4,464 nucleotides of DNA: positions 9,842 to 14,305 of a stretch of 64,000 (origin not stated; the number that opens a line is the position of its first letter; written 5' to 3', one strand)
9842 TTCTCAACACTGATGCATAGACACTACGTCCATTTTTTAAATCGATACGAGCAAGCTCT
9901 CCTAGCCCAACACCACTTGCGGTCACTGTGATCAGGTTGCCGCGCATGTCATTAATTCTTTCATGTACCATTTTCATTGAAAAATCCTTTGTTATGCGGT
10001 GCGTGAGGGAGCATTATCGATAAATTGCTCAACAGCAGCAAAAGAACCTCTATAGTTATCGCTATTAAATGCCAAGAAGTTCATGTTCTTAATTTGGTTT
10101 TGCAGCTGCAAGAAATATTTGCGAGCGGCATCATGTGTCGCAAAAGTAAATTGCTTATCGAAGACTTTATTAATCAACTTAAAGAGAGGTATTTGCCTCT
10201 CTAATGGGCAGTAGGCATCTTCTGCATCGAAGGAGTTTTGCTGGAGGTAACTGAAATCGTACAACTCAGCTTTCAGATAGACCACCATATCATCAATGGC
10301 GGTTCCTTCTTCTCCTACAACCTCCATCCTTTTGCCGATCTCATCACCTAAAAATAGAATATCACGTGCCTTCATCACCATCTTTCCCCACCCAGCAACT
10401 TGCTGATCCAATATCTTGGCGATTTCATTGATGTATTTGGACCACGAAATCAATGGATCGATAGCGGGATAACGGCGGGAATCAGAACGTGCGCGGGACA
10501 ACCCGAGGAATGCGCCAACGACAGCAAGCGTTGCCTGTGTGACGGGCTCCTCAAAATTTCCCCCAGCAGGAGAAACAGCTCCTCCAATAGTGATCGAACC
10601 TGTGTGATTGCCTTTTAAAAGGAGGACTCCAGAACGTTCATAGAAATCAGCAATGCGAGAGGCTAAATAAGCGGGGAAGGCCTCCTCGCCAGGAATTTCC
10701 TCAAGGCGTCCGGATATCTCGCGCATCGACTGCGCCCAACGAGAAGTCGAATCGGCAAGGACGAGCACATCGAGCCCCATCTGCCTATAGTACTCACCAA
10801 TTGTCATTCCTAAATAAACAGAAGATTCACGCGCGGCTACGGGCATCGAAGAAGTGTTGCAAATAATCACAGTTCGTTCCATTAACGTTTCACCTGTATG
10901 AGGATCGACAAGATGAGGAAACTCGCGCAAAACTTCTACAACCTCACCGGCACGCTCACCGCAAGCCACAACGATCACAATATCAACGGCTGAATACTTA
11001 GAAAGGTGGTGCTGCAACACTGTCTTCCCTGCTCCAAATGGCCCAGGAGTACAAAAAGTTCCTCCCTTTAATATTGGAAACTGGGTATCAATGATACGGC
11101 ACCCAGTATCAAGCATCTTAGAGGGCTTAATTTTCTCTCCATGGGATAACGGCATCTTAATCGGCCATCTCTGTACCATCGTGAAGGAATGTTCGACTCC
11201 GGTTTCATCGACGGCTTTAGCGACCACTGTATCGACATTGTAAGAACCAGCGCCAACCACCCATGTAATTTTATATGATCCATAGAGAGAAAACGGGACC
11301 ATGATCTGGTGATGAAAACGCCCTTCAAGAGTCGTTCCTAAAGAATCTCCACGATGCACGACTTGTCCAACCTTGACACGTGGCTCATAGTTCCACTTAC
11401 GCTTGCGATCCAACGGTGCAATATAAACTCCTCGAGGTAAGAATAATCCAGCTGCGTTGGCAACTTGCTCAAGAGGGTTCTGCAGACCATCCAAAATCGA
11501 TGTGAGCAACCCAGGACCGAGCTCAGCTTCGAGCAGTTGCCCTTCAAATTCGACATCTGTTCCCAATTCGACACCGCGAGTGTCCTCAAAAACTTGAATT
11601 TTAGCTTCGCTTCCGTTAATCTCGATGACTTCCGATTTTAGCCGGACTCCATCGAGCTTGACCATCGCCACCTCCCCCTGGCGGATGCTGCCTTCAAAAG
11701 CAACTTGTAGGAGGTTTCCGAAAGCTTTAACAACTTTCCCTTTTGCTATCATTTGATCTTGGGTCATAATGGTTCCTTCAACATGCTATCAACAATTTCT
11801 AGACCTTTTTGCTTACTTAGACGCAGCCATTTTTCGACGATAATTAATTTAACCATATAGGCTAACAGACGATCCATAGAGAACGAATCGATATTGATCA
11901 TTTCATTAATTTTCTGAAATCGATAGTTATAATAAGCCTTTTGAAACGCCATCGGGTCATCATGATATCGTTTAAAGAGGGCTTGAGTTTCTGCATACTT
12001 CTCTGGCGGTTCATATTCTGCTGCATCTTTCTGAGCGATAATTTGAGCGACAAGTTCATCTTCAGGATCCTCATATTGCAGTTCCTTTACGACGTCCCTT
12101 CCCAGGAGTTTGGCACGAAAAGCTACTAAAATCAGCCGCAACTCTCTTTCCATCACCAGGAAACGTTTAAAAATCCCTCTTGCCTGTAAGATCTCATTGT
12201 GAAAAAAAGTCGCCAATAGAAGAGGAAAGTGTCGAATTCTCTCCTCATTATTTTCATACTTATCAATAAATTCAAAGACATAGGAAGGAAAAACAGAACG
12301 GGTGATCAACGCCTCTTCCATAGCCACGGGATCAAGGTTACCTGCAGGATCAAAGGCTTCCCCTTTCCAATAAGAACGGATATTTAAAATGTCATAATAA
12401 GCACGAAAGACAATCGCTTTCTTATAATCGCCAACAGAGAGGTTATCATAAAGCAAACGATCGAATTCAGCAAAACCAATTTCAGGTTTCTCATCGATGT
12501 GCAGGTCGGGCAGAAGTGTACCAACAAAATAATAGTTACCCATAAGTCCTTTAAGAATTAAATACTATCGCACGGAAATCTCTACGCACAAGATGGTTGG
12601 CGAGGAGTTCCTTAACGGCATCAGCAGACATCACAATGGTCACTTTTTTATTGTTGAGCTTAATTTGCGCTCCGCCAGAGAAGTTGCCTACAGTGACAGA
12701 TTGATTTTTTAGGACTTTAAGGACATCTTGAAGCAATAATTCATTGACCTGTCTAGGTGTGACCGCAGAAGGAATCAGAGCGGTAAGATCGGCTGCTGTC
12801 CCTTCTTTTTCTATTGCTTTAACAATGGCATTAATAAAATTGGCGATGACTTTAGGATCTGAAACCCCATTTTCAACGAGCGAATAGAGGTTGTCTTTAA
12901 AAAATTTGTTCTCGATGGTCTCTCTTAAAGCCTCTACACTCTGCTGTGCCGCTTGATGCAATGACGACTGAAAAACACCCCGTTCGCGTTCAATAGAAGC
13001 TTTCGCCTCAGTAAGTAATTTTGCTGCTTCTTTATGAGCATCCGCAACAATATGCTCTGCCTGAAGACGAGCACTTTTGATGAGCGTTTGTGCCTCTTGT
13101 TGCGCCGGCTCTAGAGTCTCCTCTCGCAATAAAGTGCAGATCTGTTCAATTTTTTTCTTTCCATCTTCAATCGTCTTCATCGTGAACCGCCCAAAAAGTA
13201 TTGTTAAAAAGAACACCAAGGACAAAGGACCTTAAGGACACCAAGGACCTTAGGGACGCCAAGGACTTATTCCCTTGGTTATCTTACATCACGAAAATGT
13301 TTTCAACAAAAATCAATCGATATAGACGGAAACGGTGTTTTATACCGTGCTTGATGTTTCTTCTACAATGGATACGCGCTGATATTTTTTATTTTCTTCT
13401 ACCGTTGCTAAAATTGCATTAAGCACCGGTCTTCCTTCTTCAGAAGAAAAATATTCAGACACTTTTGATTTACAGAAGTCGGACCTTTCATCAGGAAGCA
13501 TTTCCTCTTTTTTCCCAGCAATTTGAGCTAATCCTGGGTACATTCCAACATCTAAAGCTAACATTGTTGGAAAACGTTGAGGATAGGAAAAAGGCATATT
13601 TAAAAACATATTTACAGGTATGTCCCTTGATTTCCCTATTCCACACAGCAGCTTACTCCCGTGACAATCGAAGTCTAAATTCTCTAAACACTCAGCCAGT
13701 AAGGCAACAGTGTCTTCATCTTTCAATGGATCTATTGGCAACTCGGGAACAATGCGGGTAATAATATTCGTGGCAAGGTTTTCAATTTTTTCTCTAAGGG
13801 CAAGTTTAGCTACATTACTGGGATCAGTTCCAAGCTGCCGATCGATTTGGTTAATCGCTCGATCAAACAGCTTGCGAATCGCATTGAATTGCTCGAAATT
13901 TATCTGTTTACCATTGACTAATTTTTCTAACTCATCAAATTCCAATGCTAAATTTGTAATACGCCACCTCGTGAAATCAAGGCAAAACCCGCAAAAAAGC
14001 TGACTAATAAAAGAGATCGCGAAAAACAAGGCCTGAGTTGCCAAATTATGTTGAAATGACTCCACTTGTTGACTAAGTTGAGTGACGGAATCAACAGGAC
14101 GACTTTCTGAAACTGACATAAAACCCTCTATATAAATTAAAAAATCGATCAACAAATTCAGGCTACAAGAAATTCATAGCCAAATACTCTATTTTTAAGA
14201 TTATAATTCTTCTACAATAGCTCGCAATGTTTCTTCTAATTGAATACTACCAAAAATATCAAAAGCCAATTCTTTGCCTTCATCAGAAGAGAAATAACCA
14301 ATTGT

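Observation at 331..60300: At least six unrelated families of long GC-rich palindromes occupy gene boundaries; every open convergent junction carries one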

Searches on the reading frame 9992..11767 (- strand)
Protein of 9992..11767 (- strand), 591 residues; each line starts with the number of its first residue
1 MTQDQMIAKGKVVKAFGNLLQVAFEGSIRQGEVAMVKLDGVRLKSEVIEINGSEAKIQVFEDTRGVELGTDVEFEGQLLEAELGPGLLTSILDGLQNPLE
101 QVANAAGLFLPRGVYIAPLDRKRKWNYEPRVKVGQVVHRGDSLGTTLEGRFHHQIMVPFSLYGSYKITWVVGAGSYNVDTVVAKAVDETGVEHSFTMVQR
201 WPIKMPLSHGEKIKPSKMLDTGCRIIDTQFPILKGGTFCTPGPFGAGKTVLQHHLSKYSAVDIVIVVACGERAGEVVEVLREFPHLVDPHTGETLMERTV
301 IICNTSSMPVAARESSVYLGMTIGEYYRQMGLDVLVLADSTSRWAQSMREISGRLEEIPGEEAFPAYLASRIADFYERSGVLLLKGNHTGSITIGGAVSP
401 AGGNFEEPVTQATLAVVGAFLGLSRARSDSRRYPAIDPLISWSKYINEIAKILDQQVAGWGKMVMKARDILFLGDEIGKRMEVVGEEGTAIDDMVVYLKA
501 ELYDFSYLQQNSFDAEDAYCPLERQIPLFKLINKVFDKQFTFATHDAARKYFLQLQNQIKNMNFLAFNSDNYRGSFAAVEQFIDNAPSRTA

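Call 33: find_homologous_proteins(query=window:9992-11767:-, max_evalue=1e-100)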
Query window:9992-11767:- (591 aa): 8000 proteins with E <= 1e-100 among 8000 candidates; the best 120 are listed.
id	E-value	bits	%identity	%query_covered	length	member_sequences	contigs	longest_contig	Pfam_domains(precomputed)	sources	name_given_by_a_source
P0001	0.0e+0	1337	100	100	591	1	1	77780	PF16886.12,PF02874.30,PF00006.32,PF22919.2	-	-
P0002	0.0e+0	1161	85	100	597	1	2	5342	PF16886.12,PF02874.30,PF00006.32,PF22919.2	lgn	-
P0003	0.0e+0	1160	84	100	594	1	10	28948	PF16886.12,PF02874.30,PF00006.32,PF22919.2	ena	-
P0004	0.0e+0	1142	84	99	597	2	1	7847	PF16886.12,PF02874.30,PF00006.32,PF22919.2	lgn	-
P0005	0.0e+0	1140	83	99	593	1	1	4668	PF16886.12,PF02874.30,PF00006.32,PF22919.2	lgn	-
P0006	0.0e+0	1139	84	97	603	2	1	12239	PF16886.12,PF02874.30,PF00006.32,PF22919.2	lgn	-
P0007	0.0e+0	1139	84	99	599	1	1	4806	PF16886.12,PF02874.30,PF00006.32,PF22919.2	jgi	jgi:V/A-type H+-transporting ATPase subunit A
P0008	0.0e+0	1134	85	98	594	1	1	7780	PF16886.12,PF02874.30,PF00006.32,PF22919.2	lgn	-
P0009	0.0e+0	1131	83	100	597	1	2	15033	PF16886.12,PF02874.30,PF00006.32,PF22919.2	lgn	-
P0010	0.0e+0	1129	84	99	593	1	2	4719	PF16886.12,PF02874.30,PF00006.32,PF22919.2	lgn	-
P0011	0.0e+0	1129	84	99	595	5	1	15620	PF16886.12,PF02874.30,PF00006.32,PF22919.2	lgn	-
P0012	0.0e+0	1128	84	98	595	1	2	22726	PF16886.12,PF02874.30,PF00006.32,PF22919.2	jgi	jgi:V/A-type H+-transporting ATPase subunit A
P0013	0.0e+0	1122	84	98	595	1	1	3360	PF16886.12,PF02874.30,PF00006.32,PF22919.2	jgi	-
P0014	0.0e+0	1122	84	98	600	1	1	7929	PF16886.12,PF02874.30,PF00006.32,PF22919.2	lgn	-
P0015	0.0e+0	1122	83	99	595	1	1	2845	PF16886.12,PF02874.30,PF00006.32,PF22919.2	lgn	-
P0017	0.0e+0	1122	83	99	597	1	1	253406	PF16886.12,PF02874.30,PF00006.32,PF22919.2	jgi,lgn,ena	-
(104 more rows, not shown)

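Call 34: find_encoding_contigs(protein=P0001, flank=10000, max_places=3)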
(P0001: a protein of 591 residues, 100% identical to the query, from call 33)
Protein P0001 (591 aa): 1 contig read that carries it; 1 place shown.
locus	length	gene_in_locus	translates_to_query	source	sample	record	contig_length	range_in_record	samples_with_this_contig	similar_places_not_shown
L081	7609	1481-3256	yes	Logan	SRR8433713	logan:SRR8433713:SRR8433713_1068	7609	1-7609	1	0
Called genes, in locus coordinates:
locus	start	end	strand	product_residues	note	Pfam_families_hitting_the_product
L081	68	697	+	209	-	PF05103:DivIVA (weak)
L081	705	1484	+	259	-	PF10962:DUF2764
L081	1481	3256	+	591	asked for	PF02874:ATP-synt_ab_N (weak), PF16886:ATP-synt_ab_Xtn, PF00006:ATP-synt_ab, PF22919:ATP-synt_VA_C (weak)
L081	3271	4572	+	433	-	PF02874:ATP-synt_ab_N, PF00006:ATP-synt_ab, PF22919:ATP-synt_VA_C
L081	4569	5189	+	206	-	PF01813:ATP-synt_D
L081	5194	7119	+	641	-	PF01496:V_ATPase_I (weak)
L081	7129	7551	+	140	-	PF00137:ATP-synt_C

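Call 35: find_encoding_contigs(protein=P0003, flank=10000, max_places=2)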
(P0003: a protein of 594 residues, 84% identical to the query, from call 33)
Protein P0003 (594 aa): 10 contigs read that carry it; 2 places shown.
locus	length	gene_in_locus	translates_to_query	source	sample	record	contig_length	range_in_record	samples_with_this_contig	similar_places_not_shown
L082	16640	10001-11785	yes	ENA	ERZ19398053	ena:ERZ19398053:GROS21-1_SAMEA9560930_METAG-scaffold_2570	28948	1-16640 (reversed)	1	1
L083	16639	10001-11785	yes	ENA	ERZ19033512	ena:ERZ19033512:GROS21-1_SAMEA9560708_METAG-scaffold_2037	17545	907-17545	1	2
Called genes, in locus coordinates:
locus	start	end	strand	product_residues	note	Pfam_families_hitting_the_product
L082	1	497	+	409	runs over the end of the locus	-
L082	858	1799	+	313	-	PF21508:MenC_N, PF13378:MR_MLE_C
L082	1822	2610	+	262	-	PF02348:CTP_transf_3, PF12804:NTP_transf_3 (weak)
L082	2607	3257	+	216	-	PF00300:His_Phos_1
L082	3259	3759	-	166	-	-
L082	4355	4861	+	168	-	PF00293:NUDIX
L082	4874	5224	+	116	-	-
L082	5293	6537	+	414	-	PF01595:CNNM, PF00571:CBS (weak), PF03471:CorC_HlyC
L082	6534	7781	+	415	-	PF01595:CNNM, PF00571:CBS (faint), PF03471:CorC_HlyC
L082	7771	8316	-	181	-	-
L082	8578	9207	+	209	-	PF05103:DivIVA (weak)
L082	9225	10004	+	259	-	PF10962:DUF2764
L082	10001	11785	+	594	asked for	PF02874:ATP-synt_ab_N (weak), PF16886:ATP-synt_ab_Xtn, PF00006:ATP-synt_ab, PF22919:ATP-synt_VA_C (faint)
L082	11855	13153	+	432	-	PF02874:ATP-synt_ab_N, PF00006:ATP-synt_ab, PF22919:ATP-synt_VA_C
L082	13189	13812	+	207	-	PF01813:ATP-synt_D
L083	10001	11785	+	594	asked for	PF02874:ATP-synt_ab_N (weak), PF16886:ATP-synt_ab_Xtn, PF00006:ATP-synt_ab, PF22919:ATP-synt_VA_C (faint)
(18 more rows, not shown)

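Call 52: find_encoding_contigs(protein=P0017, flank=10000, max_places=1)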
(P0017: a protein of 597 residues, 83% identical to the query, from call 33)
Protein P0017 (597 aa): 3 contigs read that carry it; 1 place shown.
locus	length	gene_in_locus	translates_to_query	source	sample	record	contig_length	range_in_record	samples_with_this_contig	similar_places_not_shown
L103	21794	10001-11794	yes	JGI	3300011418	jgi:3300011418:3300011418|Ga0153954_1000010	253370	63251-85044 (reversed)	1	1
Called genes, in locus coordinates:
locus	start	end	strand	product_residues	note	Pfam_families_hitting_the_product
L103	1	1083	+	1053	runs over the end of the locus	-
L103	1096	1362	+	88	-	-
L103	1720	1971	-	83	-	-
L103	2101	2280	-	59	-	-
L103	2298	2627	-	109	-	-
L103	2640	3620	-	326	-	PF00923:TAL_FSA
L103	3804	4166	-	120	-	-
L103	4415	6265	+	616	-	-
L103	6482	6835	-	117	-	-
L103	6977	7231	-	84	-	-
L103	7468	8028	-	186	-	-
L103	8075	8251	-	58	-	-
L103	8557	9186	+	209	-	PF00430:ATP-synt_B (weak), PF06188:HrpE (weak), PF05103:DivIVA (weak)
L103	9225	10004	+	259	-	PF10962:DUF2764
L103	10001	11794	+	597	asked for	PF02874:ATP-synt_ab_N (weak), PF16886:ATP-synt_ab_Xtn, PF00006:ATP-synt_ab, PF22919:ATP-synt_VA_C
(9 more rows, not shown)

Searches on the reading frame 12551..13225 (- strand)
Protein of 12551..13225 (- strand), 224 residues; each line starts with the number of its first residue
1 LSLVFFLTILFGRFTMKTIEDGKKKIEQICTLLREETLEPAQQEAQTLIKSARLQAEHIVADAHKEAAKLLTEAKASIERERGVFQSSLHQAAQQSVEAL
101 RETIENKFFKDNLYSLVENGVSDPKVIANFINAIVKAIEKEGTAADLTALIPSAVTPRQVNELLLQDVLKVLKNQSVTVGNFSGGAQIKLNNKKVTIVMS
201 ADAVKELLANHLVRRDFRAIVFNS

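Call 17: search_protein_families(library=pfam, proteins=[window:12551-13225:-])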
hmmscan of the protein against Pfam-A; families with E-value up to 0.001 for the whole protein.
window:12551-13225:- (224 aa): 2 families
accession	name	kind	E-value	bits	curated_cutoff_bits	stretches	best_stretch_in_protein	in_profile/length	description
PF00430.23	ATP-synt_B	-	5.8e-07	30.1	28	1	4-103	13-118/132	ATP synthase B/B' CF(0)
PF05103.18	DivIVA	-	8.2e-06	26.3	28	1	35-89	77-130/131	DivIVA protein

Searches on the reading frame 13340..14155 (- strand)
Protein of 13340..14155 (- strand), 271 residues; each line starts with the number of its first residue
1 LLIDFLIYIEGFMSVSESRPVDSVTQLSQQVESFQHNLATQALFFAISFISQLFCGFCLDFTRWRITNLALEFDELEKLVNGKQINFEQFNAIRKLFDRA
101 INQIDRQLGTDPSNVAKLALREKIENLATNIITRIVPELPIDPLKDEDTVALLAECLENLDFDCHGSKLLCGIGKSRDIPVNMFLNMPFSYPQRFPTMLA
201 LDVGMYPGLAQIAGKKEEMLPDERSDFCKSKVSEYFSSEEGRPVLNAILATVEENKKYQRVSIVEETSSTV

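Call 17: search_protein_families(library=pfam, proteins=[window:13340-14155:-])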
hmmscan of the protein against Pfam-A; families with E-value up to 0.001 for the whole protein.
window:13340-14155:- (271 aa): 0 families

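Call 80: search_protein_families(library=pfam, proteins=[window:13340-14155:-], max_evalue=0.01)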
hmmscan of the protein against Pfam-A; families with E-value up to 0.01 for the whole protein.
window:13340-14155:- (271 aa): 0 families
